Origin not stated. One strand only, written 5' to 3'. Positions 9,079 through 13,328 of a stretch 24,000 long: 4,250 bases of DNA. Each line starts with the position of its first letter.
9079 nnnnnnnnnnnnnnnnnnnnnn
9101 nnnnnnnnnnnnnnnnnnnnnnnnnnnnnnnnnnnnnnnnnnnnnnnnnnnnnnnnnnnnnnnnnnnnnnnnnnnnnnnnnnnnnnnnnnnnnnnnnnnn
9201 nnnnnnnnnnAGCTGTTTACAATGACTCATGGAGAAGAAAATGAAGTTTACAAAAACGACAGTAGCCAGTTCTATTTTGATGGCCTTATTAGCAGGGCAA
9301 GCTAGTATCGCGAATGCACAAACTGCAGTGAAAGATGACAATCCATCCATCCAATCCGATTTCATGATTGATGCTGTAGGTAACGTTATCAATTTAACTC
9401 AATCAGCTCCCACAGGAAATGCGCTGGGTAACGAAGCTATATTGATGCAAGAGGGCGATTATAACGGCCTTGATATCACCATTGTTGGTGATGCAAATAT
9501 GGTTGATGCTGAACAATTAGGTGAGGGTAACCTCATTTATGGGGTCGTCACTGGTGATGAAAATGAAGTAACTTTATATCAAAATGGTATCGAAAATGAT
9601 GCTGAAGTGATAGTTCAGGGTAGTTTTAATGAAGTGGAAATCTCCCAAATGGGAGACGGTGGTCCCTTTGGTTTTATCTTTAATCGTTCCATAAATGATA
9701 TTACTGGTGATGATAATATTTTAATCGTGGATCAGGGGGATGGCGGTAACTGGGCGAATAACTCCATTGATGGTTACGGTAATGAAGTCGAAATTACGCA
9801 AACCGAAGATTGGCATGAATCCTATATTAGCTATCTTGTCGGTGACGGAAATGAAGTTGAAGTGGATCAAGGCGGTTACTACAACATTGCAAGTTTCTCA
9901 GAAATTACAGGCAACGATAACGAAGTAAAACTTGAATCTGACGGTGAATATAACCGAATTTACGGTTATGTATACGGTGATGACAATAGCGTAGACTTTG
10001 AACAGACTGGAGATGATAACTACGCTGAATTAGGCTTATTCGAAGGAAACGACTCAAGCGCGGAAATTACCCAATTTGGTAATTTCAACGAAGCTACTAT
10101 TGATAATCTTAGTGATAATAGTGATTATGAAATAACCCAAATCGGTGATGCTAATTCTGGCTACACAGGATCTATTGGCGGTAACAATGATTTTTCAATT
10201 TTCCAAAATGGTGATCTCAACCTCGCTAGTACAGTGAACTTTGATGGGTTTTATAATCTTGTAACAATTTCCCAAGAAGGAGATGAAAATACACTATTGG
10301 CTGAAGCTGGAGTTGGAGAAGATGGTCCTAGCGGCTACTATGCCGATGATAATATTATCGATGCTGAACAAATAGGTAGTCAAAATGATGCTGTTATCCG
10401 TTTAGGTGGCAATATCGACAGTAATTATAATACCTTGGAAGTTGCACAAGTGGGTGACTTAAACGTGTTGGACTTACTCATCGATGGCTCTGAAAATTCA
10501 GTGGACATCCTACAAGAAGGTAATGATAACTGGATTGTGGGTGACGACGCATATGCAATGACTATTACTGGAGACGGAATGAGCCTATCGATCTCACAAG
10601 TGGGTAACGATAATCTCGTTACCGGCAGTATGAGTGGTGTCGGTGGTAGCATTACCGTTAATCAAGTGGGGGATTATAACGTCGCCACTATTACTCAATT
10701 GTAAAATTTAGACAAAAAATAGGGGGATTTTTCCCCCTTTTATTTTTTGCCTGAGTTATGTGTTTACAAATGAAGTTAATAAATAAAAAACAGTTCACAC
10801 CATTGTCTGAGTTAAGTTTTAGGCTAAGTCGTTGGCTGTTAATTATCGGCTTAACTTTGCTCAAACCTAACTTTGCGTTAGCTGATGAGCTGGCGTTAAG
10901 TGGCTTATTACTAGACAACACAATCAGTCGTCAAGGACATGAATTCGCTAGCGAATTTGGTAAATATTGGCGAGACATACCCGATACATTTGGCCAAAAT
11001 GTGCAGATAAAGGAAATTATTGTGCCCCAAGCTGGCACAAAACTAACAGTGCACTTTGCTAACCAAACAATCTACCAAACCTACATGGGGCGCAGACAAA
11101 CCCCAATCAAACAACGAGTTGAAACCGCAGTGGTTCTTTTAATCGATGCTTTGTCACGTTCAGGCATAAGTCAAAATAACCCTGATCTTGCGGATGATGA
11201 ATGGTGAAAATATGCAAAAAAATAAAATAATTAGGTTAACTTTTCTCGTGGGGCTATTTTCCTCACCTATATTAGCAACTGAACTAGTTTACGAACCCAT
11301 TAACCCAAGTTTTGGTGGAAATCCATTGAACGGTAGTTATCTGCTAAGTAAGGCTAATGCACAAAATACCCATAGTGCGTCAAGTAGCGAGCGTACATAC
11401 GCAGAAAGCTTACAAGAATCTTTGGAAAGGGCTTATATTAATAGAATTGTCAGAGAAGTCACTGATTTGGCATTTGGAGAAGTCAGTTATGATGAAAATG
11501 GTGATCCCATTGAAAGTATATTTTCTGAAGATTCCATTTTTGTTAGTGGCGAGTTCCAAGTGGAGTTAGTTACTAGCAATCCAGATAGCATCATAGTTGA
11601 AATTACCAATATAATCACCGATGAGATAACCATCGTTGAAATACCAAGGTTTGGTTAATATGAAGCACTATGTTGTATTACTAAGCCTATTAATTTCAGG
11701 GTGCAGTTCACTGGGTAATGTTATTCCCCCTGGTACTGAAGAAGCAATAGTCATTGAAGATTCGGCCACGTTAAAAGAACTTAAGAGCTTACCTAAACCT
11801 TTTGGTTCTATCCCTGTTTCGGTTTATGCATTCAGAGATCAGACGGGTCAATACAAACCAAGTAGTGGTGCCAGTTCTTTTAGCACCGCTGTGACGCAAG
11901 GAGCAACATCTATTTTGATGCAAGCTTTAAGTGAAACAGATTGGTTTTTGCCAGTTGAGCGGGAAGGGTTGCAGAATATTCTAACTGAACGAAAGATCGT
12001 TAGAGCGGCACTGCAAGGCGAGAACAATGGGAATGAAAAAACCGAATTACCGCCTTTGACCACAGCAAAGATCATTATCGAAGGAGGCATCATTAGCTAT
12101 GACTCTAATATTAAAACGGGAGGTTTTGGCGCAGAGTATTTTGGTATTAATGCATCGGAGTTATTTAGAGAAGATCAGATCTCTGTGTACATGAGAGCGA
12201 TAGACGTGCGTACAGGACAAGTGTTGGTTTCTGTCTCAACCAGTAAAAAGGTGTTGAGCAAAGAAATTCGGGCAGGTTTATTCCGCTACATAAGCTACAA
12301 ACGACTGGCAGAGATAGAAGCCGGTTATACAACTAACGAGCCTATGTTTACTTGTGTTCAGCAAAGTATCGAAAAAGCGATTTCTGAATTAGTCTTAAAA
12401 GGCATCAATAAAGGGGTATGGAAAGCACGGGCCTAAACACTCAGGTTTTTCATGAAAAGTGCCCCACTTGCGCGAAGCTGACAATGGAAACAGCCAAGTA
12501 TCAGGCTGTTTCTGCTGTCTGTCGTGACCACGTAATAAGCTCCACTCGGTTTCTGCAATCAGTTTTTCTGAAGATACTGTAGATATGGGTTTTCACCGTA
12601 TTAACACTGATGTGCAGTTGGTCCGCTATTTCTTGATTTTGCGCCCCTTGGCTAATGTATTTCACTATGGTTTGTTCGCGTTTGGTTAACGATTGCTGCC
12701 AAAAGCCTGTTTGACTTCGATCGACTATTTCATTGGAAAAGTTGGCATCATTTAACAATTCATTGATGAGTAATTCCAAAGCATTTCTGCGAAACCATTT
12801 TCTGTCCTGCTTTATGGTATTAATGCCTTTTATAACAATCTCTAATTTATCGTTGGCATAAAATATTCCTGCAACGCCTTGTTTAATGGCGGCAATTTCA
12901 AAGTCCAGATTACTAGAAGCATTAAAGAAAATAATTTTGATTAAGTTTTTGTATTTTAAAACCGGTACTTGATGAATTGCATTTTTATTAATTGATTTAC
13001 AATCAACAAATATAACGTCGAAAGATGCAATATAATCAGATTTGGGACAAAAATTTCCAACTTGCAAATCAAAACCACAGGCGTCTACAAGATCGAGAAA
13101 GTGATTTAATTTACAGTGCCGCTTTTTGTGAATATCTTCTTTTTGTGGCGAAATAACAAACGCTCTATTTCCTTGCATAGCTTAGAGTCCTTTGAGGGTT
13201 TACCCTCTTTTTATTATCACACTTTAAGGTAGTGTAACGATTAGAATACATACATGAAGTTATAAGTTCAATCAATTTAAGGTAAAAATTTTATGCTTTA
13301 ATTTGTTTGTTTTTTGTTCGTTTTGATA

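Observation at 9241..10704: Giant, highly acidic CsgA-like protein with ~18-20 modified curlin repeats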

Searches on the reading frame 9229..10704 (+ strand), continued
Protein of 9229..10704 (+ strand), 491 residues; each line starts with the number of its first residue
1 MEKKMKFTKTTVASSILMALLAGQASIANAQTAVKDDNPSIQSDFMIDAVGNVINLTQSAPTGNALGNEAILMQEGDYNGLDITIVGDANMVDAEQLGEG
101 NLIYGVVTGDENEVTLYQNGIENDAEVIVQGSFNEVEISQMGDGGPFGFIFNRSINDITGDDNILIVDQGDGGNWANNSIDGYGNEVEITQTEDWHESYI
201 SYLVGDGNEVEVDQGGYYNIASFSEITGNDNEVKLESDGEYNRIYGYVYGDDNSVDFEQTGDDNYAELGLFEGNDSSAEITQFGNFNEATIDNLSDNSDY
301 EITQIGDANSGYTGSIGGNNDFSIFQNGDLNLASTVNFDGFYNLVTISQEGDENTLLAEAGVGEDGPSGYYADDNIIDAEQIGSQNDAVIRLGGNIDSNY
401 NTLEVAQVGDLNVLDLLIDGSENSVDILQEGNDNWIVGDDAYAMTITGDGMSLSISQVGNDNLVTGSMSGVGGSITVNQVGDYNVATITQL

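Call 52: search_protein_representatives(alignment_id=A1)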
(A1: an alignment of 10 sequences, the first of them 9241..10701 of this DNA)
Query: 10 sequences, 485 profile positions. Proteins with E-value up to 0.001 (for the whole library): 2635; up to 1e-10: 497; up to 1e-30: 22. The best 150 are listed.
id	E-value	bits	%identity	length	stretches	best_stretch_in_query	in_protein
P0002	2.6e-214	728.6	-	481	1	1-485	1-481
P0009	9.7e-206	700.3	-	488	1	1-485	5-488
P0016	1.5e-122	426.0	-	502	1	1-484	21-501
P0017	7.7e-115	400.5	-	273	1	212-485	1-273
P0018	8.9e-83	294.8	-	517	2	243-485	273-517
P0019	3.0e-68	246.8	-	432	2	243-448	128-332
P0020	7.2e-62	225.8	-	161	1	324-485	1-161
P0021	2.3e-55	204.4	-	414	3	1-283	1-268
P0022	1.7e-53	198.2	-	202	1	283-484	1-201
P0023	8.4e-53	195.9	-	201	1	29-168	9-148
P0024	2.1e-46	174.8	-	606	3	201-484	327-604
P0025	2.6e-46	174.5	-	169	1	1-170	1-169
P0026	2.2e-39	151.7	-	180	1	1-181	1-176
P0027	3.6e-37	144.4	-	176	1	311-484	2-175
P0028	2.9e-36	141.4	-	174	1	318-468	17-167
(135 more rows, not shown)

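Call 62: list_cluster_members(proteins=[P0003, P0004, P0007, window:9241-10701:+])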
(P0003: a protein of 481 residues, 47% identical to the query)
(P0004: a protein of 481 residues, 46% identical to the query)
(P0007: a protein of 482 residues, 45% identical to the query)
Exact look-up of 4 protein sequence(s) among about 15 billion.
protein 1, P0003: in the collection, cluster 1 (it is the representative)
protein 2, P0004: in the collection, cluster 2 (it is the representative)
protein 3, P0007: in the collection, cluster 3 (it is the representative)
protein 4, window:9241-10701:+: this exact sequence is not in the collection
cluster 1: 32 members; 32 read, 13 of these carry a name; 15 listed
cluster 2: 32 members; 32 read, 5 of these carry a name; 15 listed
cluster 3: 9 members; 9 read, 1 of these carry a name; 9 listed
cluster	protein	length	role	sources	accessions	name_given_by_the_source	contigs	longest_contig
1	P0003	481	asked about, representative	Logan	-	-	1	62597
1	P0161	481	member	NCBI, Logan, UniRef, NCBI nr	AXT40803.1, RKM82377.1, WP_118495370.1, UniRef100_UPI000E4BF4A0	curlin [Alteromonas sp. BL110] | curlin n=1 Tax=Alteromonas sp. BL110 TaxID=1714845 RepID=UPI000E4BF4A0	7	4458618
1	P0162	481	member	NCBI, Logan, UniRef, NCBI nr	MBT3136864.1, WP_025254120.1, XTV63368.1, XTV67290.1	curlin [Alteromonas sp. ALT199] | curlin n=1 Tax=unclassified Alteromonas TaxID=2614992 RepID=UPI000445AA67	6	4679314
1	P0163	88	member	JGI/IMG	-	hypothetical protein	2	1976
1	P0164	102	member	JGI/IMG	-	hypothetical protein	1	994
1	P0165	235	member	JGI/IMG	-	hypothetical protein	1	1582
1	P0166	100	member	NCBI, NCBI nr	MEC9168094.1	MAG: curlin, partial [Pseudomonadota bacterium] | curlin [Pseudomonadota bacterium]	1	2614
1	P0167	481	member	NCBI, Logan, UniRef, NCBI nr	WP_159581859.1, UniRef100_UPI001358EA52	curlin [Alteromonas sp. KUL106] | curlin n=1 Tax=Alteromonas sp. KUL106 TaxID=2480799 RepID=UPI001358EA52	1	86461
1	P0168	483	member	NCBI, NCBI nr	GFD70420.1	curlin [Alteromonas sp. KUL106]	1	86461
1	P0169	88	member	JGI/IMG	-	hypothetical protein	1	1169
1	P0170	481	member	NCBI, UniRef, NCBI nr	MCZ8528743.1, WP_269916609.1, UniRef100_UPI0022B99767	curlin [Alteromonas sp. PRIM-21] | curlin n=1 Tax=Alteromonas sp. PRIM-21 TaxID=1454978 RepID=UPI0022B99767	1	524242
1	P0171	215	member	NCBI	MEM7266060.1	MAG: curlin, partial [Pseudomonadota bacterium]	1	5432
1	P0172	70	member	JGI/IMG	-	hypothetical protein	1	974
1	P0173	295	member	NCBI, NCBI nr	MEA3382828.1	MAG: curlin, partial [Pseudomonadota bacterium] | curlin [Pseudomonadota bacterium]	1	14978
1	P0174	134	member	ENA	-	-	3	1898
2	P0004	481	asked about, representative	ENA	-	-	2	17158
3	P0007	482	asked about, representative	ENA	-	-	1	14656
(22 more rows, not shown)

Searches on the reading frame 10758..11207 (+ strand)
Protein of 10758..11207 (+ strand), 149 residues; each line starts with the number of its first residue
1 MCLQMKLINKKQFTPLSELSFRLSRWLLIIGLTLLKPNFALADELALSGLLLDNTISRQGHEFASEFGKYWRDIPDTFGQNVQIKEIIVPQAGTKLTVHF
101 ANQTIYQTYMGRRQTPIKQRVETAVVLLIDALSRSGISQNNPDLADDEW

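Call 3: search_protein_families(library=pfam, proteins=[window:10758-11207:+], max_evalue=0.01)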
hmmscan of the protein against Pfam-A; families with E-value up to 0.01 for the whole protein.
window:10758-11207:+ (149 aa): 1 family
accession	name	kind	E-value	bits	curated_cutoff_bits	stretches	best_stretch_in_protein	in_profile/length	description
PF10627.14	CsgE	-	9e-28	97.1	25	1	47-148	1-105/105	Curli assembly protein CsgE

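Call 4: search_protein_families(library=ncbifam, proteins=[window:10758-11207:+], max_evalue=0.01)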
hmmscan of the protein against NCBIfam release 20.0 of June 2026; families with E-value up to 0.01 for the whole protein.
window:10758-11207:+ (149 aa): 1 family
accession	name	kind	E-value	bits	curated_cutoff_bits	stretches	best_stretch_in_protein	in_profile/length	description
NF007701.0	PRK10386.1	equivalog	1e-15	57.7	137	1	22-148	3-128/129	curli production assembly/transport protein CsgE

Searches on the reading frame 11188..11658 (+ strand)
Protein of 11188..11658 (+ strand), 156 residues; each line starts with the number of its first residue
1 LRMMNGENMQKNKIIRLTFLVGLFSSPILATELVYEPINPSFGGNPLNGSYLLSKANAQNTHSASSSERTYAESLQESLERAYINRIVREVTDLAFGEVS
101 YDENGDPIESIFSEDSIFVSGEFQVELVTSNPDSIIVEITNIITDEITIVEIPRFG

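Call 3: search_protein_families(library=pfam, proteins=[window:11188-11658:+], max_evalue=0.01)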
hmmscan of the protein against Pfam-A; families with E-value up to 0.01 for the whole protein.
window:11188-11658:+ (156 aa): 1 family
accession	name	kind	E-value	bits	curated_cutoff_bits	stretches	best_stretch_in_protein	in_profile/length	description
PF10614.14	CsgF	-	2e-20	73.7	25.8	1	19-153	6-132/132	Type VIII secretion system (T8SS), CsgF protein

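Call 4: search_protein_families(library=ncbifam, proteins=[window:11188-11658:+], max_evalue=0.01)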
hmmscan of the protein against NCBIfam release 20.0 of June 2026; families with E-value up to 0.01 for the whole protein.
window:11188-11658:+ (156 aa): 1 family
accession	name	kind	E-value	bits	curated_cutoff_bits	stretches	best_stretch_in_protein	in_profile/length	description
NF007469.0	PRK10050.1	equivalog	3.9e-07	30.6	171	1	20-72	9-61/138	curli production assembly/transport protein CsgF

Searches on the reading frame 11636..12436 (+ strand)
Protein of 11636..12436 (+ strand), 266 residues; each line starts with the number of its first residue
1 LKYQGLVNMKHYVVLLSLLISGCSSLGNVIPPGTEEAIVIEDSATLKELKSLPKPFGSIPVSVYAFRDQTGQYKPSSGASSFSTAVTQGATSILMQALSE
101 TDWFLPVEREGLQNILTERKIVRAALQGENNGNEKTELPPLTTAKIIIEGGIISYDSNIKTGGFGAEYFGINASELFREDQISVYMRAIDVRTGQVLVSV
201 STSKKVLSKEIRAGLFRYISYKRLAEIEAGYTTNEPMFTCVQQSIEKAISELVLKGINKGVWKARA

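Call 3: search_protein_families(library=pfam, proteins=[window:11636-12436:+], max_evalue=0.01)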
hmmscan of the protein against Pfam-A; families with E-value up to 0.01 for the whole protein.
window:11636-12436:+ (266 aa): 1 family
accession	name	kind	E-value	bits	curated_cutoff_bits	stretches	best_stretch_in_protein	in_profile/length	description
PF03783.19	CsgG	-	1.9e-78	263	20.8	1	51-264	2-208/210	Curli production assembly/transport component CsgG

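Call 4: search_protein_families(library=ncbifam, proteins=[window:11636-12436:+], max_evalue=0.01)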
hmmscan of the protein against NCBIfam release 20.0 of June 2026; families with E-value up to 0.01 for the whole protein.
window:11636-12436:+ (266 aa): 2 families
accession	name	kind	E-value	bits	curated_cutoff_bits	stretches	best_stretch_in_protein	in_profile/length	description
NF011731.0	PRK15184.1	equivalog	9e-75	251.7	505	1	13-263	6-253/277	curli production assembly/transport protein CsgG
NF037935.1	holdfast_HfaB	equivalog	2e-11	43.6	300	1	61-253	57-257/264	holdfast anchoring protein HfaB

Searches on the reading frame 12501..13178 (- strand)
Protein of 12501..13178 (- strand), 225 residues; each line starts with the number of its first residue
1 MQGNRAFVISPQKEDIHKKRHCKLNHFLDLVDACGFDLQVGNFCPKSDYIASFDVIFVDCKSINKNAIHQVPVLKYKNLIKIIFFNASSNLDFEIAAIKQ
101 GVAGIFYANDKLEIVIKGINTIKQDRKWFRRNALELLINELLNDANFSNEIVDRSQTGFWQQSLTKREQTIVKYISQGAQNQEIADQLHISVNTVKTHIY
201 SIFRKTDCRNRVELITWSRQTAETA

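Call 3: search_protein_families(library=pfam, proteins=[window:12501-13178:-], max_evalue=0.01)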
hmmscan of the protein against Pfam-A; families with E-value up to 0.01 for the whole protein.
window:12501-13178:- (225 aa): 6 families
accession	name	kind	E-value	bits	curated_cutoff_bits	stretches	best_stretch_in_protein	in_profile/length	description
PF00196.25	GerE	-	5.9e-19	67.9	23.5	1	162-217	1-56/57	Bacterial regulatory proteins, luxR family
PF21155.3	VpsT-like_REC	-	8.3e-07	29.7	27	1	52-131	43-124/124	VpsT-like, receiver domain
PF08281.18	Sigma70_r4_2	-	1.3e-05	25.2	25.7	1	163-200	10-48/54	Sigma-70, region 4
PF13384.12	HTH_23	-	0.0022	18.2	24.6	1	169-196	8-35/50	Homeodomain-like domain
PF14493.12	HTH_40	-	0.004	17.8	27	0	169-205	4-39/89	Helix-turn-helix domain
PF13412.12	HTH_24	-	0.0062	16.5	21.9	0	178-199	17-38/48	Winged helix-turn-helix DNA-binding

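Call 4: search_protein_families(library=ncbifam, proteins=[window:12501-13178:-], max_evalue=0.01)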
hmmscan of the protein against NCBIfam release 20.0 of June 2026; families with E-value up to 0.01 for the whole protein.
window:12501-13178:- (225 aa): 35 families (the best 25 are shown)
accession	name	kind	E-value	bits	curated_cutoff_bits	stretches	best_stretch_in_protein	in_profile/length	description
NF007505.1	PRK10100.1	equivalog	3.7e-28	98.6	250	1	49-219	38-200/204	biofilm master transcriptional regulator CsgD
NF011896.0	PRK15369.1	equivalog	7.8e-17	61.6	242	1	37-220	38-206/211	two component system response regulator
NF007935.0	PRK10651.1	equivalog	6.4e-16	58.2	250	1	54-221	54-213/216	two-component system response regulator NarL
NF052366.1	photon_PedR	equivalog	9.1e-16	57.8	120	1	163-220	2-59/74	photosynthetic electron transport-dependent transcriptional regulator PedR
NF052445.1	RespRegMctR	equivalog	5.2e-14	52.1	300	1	54-217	49-198/205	two-component system response regulator MctR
TIGR03020.2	EpsA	equivalog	2.6e-13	50.2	170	1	153-215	183-242/247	XrtB/PEP-CTERM-associated transcriptional regulator EpsA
NF007403.0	PRK09935.1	equivalog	3.5e-12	46.4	271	1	76-219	74-205/210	fimbria biosynthesis transcriptional regulator FimZ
NF047785.1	respo_reg_MadR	equivalog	1.7e-11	43.8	300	1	159-215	144-200/209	MadR family response regulator transcription factor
NF040749.1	tetrathio_RR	equivalog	3.4e-10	39.9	290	1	136-216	106-186/191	tetrathionate respiration response regulator TtrR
NF007708.0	PRK10403.1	equivalog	2.7e-09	36.8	343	1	81-213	82-203/215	nitrate/nitrite response regulator protein NarP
NF003420.0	PRK04841.1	equivalog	3.7e-09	35.2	537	1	135-220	818-895/903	HTH-type transcriptional regulator MalT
NF007018.1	PRK09483.1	equivalog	6.2e-09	35.8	280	1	73-215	69-200/217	UvrY/SirA/GacA family response regulator transcription factor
NF007419.0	PRK09958.1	equivalog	1.3e-08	34.7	251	1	54-220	47-200/204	acid-sensing system DNA-binding response regulator EvgA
NF047402.1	TransRegVisN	equivalog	4.7e-08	32.6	250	1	162-218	184-240/246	transcriptional regulator VisN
NF047608.1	LIC13292_fam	subfamily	9.9e-08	32.3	200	1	144-217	87-156/166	LIC13292 family transcriptional regulator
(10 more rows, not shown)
